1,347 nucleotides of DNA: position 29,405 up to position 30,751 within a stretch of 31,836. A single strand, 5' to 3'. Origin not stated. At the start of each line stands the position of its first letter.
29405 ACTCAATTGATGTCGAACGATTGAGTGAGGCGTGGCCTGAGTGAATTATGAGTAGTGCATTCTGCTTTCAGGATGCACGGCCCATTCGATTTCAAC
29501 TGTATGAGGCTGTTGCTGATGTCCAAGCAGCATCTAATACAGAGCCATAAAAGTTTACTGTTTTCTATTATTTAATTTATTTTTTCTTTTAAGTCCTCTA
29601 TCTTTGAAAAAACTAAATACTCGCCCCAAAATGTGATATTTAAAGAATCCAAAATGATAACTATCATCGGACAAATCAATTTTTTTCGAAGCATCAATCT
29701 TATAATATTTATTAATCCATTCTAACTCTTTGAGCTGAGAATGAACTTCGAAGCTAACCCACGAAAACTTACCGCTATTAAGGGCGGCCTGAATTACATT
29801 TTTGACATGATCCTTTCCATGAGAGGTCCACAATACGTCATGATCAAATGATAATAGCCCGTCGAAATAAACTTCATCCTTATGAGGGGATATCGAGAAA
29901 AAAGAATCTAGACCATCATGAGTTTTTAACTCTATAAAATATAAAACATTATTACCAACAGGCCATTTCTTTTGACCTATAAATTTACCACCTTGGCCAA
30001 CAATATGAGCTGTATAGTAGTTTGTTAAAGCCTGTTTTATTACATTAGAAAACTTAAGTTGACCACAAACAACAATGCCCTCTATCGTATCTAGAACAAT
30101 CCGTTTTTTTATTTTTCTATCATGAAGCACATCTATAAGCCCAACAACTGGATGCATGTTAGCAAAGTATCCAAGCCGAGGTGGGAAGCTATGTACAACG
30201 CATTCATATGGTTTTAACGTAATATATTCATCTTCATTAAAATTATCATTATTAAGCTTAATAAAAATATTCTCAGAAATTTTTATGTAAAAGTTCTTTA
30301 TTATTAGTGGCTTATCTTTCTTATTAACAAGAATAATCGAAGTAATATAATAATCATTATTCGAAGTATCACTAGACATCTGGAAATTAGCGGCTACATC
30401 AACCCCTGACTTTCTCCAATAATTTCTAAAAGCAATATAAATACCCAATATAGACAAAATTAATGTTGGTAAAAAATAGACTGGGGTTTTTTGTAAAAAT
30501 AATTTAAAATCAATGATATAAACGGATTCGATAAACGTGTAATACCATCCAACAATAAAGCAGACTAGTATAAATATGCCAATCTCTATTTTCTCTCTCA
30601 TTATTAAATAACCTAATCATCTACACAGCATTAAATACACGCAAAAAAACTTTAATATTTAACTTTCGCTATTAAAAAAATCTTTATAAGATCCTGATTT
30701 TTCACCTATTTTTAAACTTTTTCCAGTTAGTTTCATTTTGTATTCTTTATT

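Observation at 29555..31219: Best candidate for an undescribed system: AT-rich two-gene operon (186-aa soluble protein then 348-aa 2-TM protein) convergent on the lysis cassette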

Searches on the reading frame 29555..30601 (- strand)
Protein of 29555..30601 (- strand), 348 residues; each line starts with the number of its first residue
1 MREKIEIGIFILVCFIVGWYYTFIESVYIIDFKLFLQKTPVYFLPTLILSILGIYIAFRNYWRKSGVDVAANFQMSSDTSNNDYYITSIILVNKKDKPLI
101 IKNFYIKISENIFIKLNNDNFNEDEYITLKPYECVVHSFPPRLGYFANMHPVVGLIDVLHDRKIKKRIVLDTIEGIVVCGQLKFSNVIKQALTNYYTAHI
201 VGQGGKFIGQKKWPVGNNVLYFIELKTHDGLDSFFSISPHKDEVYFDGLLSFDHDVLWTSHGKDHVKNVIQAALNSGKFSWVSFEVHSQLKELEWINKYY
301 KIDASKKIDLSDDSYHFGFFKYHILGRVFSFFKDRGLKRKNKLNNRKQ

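Call 3: search_protein_families(library=pfam, proteins=[window:29555-30601:-], max_evalue=1)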
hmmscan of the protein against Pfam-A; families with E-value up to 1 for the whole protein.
window:29555-30601:- (348 aa): 1 family
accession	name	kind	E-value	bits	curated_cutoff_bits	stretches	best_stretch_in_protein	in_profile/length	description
PF01867.21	Cas_Cas1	-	0.021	14.4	22.3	1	158-221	19-83/283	CRISPR associated protein Cas1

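Call 4: search_protein_families(library=padloc, proteins=[window:29555-30601:-], max_evalue=1)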
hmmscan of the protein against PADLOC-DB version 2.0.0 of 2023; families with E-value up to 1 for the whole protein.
window:29555-30601:- (348 aa): 3 families
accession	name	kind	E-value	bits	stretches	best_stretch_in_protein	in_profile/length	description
PDLC00923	Cas1c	-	0.018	12.3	1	156-220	22-87/340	"CRISPR-associated endonuclease Cas1, subtype I-C/DVULG"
PDLC01608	Cas1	-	0.022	12.2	1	158-221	19-80/276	"CAS-I,CAS-II,CAS-III,CAS-IV,CAS-V,CAS-VI; acquisition_1"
PDLC01334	Cas1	-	0.022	12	1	156-220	21-86/336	"CAS-I,CAS-II,CAS-III,CAS-IV,CAS-V,CAS-VI; acquisition_1"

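Call 5: search_protein_families(library=phrogs, proteins=[window:29555-30601:-], max_evalue=1)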
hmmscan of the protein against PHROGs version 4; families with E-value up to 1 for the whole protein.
window:29555-30601:- (348 aa): 1 family
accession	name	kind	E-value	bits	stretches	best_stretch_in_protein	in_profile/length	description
phrog_33234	-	unknown function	0.093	14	0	150-195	11-56/99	-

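Call 6: search_protein_families(library=ncbifam, proteins=[window:29555-30601:-], max_evalue=1)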
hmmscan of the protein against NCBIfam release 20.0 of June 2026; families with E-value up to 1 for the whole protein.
window:29555-30601:- (348 aa): 1 family
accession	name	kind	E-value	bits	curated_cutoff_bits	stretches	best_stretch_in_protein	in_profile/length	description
TIGR03640.1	cas1_DVULG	exception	0.067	12.3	385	1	156-220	22-87/340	type I-C CRISPR-associated endonuclease Cas1c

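Call 10: find_homologous_proteins(query=window:29555-30601:-)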
Query window:29555-30601:- (348 aa): 20 proteins with E <= 0.001 among 1113 candidates.
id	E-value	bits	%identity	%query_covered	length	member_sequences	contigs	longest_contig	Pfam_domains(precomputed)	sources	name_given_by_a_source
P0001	2.5e-228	775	98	100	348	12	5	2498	-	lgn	-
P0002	6.4e-174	596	75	100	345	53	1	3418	-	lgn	-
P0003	9.2e-174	596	77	95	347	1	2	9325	-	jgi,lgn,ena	jgi:hypothetical protein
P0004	3.2e-172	591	74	100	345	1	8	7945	-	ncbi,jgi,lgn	ncbi:hypothetical protein D3C80_466450 [compost metagenome]|jgi:hypothetical protein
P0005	1.3e-153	529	69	96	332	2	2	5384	-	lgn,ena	-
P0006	2.7e-120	420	55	99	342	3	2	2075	-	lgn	-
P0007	1.4e-119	418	56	99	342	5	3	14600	-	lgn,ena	-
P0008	2.0e-119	417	78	69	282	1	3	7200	-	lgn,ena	-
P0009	3.9e-119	416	56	99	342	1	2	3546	-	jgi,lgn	-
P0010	8.4e-118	412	55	99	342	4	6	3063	-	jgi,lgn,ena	jgi:hypothetical protein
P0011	1.6e-117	411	54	99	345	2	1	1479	-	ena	-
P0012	4.1e-117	409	54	98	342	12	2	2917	-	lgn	-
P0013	8.3e-117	408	55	99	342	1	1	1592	-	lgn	-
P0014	6.6e-116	405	55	99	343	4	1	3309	-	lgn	-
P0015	1.1e-115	405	54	98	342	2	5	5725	-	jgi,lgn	-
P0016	1.0e-83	300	44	98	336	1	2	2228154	-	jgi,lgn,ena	-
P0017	3.7e-82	294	44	90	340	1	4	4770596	-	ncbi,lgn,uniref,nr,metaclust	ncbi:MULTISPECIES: hypothetical protein [unclassified Acinetobacter]|uniref:hypothetical protein n=1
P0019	7.2e-77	277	45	94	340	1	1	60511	-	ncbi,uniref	ncbi:hypothetical protein ACG907_18550 [Acinetobacter bereziniae]|uniref:hypothetical protein n=1 Ta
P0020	1.8e-64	236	39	99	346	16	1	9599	-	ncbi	-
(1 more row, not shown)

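Call 15: find_encoding_contigs(protein=P0017, flank=10000, max_places=4)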
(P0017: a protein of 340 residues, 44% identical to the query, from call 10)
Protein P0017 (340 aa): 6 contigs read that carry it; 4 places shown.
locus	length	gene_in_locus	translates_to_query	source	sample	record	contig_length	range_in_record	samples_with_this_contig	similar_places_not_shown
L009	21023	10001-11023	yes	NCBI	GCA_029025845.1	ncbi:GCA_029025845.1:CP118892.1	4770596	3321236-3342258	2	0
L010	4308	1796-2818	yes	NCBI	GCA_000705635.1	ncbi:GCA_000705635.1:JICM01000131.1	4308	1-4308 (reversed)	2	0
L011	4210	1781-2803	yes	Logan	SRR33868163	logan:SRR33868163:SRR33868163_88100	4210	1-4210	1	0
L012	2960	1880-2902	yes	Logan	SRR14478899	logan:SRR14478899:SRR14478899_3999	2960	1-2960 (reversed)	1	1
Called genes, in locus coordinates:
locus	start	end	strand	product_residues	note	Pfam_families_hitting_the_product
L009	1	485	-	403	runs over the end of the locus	PF01266:DAO (weak), PF01494:FAD_binding_3, PF05834:Lycopene_cycl (faint), PF07992:Pyr_redox_2 (faint)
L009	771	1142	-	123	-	PF01638:HxlR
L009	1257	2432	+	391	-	PF00083:Sugar_tr (weak), PF06779:MFS_4, PF07690:MFS_1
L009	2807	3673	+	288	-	-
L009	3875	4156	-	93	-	-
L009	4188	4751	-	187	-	PF13302:Acetyltransf_3, PF00583:Acetyltransf_1 (weak)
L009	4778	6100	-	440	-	PF05195:AMP_N, PF00557:Peptidase_M24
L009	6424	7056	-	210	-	PF03695:UPF0149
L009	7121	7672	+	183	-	-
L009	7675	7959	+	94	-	PF05164:ZapA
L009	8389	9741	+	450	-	PF13356:Arm-DNA-bind_3, PF00589:Phage_integrase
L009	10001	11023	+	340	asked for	-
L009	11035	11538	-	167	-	-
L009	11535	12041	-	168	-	PF00959:Phage_lysozyme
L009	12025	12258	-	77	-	-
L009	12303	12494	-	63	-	-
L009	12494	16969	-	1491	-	PF24801:FNIII-A_GpJ, PF13550:Phage-tail_3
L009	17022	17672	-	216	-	PF06805:Lambda_tail_I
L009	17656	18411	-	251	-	PF14464:Prok-JAB, PF00877:NLPC_P60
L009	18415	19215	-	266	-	PF05100:Phage_tail_L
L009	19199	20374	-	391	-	PF25670:Phage_tail_C_2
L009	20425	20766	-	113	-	PF05939:Phage_min_tail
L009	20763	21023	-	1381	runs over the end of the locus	PF20155:TMP_3, PF01464:SLT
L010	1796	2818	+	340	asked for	-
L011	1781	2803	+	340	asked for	-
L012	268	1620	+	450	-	PF13356:Arm-DNA-bind_3, PF00589:Phage_integrase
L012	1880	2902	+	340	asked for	-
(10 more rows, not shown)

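Call 17: find_encoding_contigs(protein=P0016, flank=10000, max_places=3)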
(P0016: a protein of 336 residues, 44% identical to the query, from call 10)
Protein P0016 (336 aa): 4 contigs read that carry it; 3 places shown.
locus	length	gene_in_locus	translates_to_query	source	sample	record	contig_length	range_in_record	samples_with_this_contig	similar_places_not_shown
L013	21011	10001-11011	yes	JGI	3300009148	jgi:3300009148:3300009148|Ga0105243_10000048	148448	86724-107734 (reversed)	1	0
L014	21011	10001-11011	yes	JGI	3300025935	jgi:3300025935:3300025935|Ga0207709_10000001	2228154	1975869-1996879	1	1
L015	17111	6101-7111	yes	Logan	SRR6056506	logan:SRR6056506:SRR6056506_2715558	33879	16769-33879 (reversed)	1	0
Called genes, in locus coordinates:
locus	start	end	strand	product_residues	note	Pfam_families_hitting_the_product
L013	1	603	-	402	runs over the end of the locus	PF01494:FAD_binding_3, PF07992:Pyr_redox_2 (faint)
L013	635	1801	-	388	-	PF05195:AMP_N, PF00557:Peptidase_M24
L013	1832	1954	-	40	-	PF05195:AMP_N (weak)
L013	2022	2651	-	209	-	PF03695:UPF0149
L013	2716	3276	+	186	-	-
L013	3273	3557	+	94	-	PF05164:ZapA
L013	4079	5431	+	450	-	PF13356:Arm-DNA-bind_3, PF00589:Phage_integrase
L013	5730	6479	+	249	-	-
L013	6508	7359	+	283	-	-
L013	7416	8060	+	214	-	PF02586:SRAP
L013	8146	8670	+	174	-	PF00717:Peptidase_S24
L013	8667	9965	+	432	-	PF00817:IMS, PF21999:IMS_HHH_1 (weak), PF11799:IMS_C, PF13438:DUF4113 (weak)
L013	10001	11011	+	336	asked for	-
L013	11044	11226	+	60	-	-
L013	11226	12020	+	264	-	-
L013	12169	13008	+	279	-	PF05488:PAAR_motif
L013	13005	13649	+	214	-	-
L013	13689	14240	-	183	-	PF05838:Glyco_hydro_108, PF09374:PG_binding_3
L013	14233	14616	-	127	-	-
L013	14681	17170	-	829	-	PF13550:Phage-tail_3, PF23666:Rcc01698_C, PF00041:fn3 (faint)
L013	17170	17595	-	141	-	PF00877:NLPC_P60 (weak)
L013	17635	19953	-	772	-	PF00768:Peptidase_S11, PF13354:Beta-lactamase2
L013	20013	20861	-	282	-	PF09931:Phage_phiJL001_Gp84_N, PF09356:Phage_BR0599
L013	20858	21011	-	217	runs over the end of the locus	PF09343:DUF2460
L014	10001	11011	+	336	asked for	-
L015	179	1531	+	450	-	PF13356:Arm-DNA-bind_3, PF00589:Phage_integrase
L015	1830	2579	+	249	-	-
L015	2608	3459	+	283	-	-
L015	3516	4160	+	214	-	PF02586:SRAP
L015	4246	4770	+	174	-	PF00717:Peptidase_S24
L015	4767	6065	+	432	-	PF00817:IMS, PF21999:IMS_HHH_1 (weak), PF11799:IMS_C, PF13438:DUF4113 (weak)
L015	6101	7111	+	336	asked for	-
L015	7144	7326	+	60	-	-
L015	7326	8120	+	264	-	-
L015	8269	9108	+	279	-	PF05488:PAAR_motif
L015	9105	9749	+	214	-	-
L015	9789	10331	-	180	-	PF05838:Glyco_hydro_108, PF09374:PG_binding_3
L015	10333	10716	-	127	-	-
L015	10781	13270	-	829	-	PF13550:Phage-tail_3, PF23666:Rcc01698_C, PF00041:fn3 (faint)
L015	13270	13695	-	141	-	PF00877:NLPC_P60 (weak)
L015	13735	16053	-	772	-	PF00768:Peptidase_S11, PF13354:Beta-lactamase2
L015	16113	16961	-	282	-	PF09931:Phage_phiJL001_Gp84_N, PF09356:Phage_BR0599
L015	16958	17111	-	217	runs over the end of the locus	PF09343:DUF2460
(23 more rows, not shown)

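Call 18: find_encoding_contigs(protein=P0019, flank=10000, max_places=3)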
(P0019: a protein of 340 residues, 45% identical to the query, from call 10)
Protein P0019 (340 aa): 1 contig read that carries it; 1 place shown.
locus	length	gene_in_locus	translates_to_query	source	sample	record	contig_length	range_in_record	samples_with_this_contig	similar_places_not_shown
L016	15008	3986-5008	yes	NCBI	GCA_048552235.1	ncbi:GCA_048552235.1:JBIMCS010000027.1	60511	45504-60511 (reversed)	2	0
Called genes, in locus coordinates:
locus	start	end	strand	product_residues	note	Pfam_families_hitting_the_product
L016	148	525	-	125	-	-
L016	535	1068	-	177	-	-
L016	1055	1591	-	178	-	PF05488:PAAR_motif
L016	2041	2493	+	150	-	PF08816:Ivy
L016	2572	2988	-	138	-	-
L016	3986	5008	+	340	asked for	-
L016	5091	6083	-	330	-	PF05954:Phage_GPD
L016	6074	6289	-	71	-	PF05489:Phage_tail_X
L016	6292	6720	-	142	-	PF06995:Phage_P2_GpU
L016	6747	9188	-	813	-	PF10145:PhageMin_Tail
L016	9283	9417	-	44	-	-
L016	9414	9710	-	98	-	PF10109:Phage_TAC_7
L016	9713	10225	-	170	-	PF04985:Phage_tube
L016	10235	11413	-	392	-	PF22671:Gp18_domIII_N, PF04984:Phage_sheath_1, PF17482:Phage_sheath_1C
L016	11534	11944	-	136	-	-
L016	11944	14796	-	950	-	PF12571:Phage_tail_fib, PF22337:Phage_fiber_rpt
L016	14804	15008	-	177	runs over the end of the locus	PF09684:Tail_P2_I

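Call 19: find_encoding_contigs(protein=P0007, flank=10000, max_places=3)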
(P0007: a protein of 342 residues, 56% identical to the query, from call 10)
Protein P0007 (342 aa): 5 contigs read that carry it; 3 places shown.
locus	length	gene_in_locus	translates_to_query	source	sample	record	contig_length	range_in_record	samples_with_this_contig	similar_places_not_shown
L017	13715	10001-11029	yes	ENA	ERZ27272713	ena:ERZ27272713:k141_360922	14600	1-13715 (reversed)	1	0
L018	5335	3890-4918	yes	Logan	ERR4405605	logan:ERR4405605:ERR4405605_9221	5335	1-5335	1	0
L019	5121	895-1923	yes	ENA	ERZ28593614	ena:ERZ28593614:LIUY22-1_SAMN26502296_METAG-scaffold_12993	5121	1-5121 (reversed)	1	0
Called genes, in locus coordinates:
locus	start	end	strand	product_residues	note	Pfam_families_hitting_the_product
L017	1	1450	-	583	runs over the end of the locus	PF02463:SMC_N (faint), PF11398:DUF2813 (faint), PF13175:AAA_15, PF13476:AAA_23 (weak), PF13304:AAA_21, PF13175:AAA_15, PF20469:OLD-like_TOPRIM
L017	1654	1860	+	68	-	-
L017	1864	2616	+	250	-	PF08843:AbiEii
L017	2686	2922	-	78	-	-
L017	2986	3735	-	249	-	PF13814:Replic_Relax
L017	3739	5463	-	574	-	PF01935:DUF87 (faint), PF10412:TrwB_AAD_bind (weak), PF02534:T4SS-DNA_transf, PF12696:TraG-D_C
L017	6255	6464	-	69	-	-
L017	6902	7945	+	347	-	PF01051:Rep3_N, PF21205:Rep3_C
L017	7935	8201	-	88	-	-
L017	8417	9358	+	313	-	PF03389:MobA_MobL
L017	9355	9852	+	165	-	-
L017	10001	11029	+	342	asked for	-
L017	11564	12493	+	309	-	PF01051:Rep3_N, PF21205:Rep3_C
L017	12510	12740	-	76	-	-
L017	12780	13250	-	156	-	-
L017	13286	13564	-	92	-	-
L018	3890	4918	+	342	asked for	-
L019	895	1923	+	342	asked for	-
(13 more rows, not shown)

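Call 20: find_encoding_contigs(protein=P0020, flank=10000, max_places=3)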
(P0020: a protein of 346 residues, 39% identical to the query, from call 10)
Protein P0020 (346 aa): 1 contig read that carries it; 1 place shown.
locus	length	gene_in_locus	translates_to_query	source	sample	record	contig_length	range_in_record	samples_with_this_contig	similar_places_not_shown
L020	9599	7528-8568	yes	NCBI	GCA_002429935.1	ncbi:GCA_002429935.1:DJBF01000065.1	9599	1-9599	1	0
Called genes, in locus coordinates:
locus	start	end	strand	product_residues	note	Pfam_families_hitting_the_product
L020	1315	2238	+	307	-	PF01051:Rep3_N, PF21205:Rep3_C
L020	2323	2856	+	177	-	-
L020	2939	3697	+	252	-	PF01966:HD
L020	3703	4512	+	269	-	PF12146:Hydrolase_4 (weak), PF00561:Abhydrolase_1, PF12697:Abhydrolase_6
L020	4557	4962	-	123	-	-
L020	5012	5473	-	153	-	PF14539:DUF4442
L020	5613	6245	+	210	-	PF00440:TetR_N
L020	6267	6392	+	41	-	-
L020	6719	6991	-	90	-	PF15731:MqsA_antitoxin (weak), PF20432:Xre-like-HTH (weak), PF01381:HTH_3, PF12844:HTH_19, PF13560:HTH_31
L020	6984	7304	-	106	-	PF06296:RelE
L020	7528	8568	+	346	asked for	-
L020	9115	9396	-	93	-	-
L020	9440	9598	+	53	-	PF03389:MobA_MobL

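Call 26: search_dna_similar(query=window:29555-30601:-, collection=plasmids, mode=protein, max_rows=30)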
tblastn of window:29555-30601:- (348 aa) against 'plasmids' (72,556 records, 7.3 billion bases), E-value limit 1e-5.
Records with a match: 3; places in all: 4; records where one place covers at least 80% of the query: 2.
Best place of each record, by identity: <60% 3.
By first word of the organism name: Acinetobacter 3.
By predicted mobility (MOB-suite, as given by PLSDB): non-mobilizable 2; mobilizable 1.
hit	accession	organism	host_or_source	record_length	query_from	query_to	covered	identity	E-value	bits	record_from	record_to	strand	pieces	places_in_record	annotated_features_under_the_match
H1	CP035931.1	Acinetobacter baumannii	Homo sapiens,blood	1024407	9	335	94%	43.2%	1e-71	248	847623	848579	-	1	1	hypothetical protein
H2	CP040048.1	Acinetobacter baumannii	Homo sapiens,blood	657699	9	335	94%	42.9%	1e-71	248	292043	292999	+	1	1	hypothetical protein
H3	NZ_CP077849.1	Acinetobacter baumannii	Homo sapiens,Rectal swab_P28_BU14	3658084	102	335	67%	39.3%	1e-38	153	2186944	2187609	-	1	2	none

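Call 27: search_dna_similar(query=window:29555-30601:-, collection=phages, mode=protein, max_rows=30)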
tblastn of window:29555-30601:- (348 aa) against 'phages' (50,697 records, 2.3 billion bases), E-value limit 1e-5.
Records with a match: 1; places in all: 1; records where one place covers at least 80% of the query: 0.
Best place of each record, by identity: <60% 1.
By first word of the organism name: Vibrio 1.
By host as written in the record: Vibrio cyclitrophicus 10N.286.54.F9 1.
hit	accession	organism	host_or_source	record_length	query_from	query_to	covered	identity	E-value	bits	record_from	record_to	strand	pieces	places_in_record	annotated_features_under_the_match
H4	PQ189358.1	Vibrio phage 10N.286.54.F9_PE001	Vibrio cyclitrophicus 10N.286.54.F9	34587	44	193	43%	29.6%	1e-6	56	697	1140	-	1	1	hypothetical protein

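Call 30: get_annotated_region(hit=H4, flank=5000)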
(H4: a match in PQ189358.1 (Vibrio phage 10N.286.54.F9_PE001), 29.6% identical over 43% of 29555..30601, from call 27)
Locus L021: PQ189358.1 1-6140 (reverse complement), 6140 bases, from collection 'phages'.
description: Vibrio phage 10N.286.54.F9_PE001, complete genome.
organism: Vibrio phage 10N.286.54.F9_PE001 (NCBI taxid 3385338)
taxonomy: Viruses; Duplodnaviria; Heunggongvirae; Uroviricota; Caudoviricetes
host: Vibrio cyclitrophicus 10N.286.54.F9; source: seawater; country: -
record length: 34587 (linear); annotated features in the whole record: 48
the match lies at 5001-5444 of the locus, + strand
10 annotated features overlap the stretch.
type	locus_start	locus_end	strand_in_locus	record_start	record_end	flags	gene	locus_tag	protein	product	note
CDS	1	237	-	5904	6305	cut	-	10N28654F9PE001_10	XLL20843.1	hypothetical protein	-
CDS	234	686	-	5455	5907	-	-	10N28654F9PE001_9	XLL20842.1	hypothetical protein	YR7D_ECOLX_Protein_ORFd_in_retron_Ec67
CDS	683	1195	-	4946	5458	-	-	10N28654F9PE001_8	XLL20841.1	hypothetical protein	-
CDS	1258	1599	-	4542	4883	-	-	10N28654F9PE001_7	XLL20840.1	hypothetical protein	-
CDS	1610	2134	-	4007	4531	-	-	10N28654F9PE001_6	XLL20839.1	hypothetical protein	YR7B_ECOLX_Protein_ORFb_in_retron_Ec67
CDS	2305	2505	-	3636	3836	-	-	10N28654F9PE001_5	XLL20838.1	hypothetical protein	VAPL_BP186_Protein_apl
CDS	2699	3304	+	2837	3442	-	-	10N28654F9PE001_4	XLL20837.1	hypothetical protein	Bacteriophage_CI_repressor_C-terminal_domain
CDS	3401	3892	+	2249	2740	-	-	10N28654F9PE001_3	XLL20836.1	hypothetical protein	PH_domain-containing_protein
CDS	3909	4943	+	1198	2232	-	-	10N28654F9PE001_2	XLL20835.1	hypothetical protein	VINT_BP186_Integrase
CDS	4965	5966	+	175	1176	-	-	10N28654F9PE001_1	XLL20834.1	hypothetical protein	-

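Call 31: get_annotated_region(hit=H1, flank=8000)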
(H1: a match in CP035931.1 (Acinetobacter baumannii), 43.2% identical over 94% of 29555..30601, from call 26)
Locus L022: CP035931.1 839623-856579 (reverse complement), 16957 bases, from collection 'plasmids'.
description: Acinetobacter baumannii strain VB31459 plasmid unnamed1, complete sequence
organism: Acinetobacter baumannii (NCBI taxid 470)
taxonomy: Bacteria; Pseudomonadota; Gammaproteobacteria; Moraxellales; Moraxellaceae; Acinetobacter; Acinetobacter baumannii
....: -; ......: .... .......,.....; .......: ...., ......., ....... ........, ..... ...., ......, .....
typing (MOB-suite, as given by PLSDB): non-mobilizable; replicon rep_cluster_1254
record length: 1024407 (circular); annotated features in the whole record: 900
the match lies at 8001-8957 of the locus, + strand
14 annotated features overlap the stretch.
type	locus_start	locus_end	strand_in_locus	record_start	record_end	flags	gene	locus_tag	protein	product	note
CDS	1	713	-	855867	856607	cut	-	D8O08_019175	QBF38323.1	TatD family deoxyribonuclease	-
CDS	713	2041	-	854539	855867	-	-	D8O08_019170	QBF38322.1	hypothetical protein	-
CDS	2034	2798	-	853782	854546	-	-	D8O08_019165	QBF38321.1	hypothetical protein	-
CDS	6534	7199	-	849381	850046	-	-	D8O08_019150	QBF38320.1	hypothetical protein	-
CDS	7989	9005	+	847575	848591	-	-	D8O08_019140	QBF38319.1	hypothetical protein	-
CDS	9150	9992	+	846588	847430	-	-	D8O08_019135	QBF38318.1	PAAR domain-containing protein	-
CDS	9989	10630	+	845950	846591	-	-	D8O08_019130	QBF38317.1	hypothetical protein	-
CDS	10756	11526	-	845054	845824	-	-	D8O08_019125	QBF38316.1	TIGR02594 family protein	-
CDS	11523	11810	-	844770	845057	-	-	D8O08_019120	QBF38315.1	hypothetical protein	-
CDS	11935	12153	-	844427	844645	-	-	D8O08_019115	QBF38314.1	hypothetical protein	-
CDS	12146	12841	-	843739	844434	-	-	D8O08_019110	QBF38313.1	hypothetical protein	-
CDS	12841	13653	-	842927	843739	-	-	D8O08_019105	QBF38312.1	hypothetical protein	-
CDS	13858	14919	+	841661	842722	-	-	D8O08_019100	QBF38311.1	hypothetical protein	-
CDS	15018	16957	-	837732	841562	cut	-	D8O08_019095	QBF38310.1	methyltransferase type 11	-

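Call 32: predict_structure(alignment_id=A1)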
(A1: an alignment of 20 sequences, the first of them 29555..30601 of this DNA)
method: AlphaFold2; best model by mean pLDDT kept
length: 348 residues; sequences in the alignment: 20
mean_pLDDT: 69.7   pTM: 0.53
mean pLDDT of the five models: 69.7, 60.7, 56.3, 54.3, 50.2
residues with pLDDT >= 90: 13; 70-90: 177; 50-70: 132; < 50: 26
segments of 3 or more residues with pLDDT < 50: 76-81, 181-196
pLDDT, mean of each block of 10 residues (from residue 1): 61 73 56 61 72 69 58 48 63 77 79 71 69 75 70 76 77 68 40 51 58 62 84 82 83 89 92 87 85 71 66 67 62 73 61
secondary structure, 60 per line:
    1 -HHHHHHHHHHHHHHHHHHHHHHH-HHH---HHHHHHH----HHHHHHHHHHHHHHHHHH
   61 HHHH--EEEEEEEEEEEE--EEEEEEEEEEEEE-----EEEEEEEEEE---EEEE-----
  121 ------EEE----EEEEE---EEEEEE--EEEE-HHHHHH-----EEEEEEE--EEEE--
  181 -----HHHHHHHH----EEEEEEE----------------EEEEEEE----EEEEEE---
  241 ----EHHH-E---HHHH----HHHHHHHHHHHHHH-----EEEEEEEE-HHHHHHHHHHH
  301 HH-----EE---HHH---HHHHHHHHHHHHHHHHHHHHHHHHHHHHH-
elements in order: H2-24 H32-38 H43-64 E67-78 E81-93 E99-108 E112-115 E127-129 E134-138 E142-147 E150-153 H155-160 E166-172 E175-178 H186-193 E198-204 E221-227 E232-237 H254-257 H262-275 E281-288 H290-302 H319-347
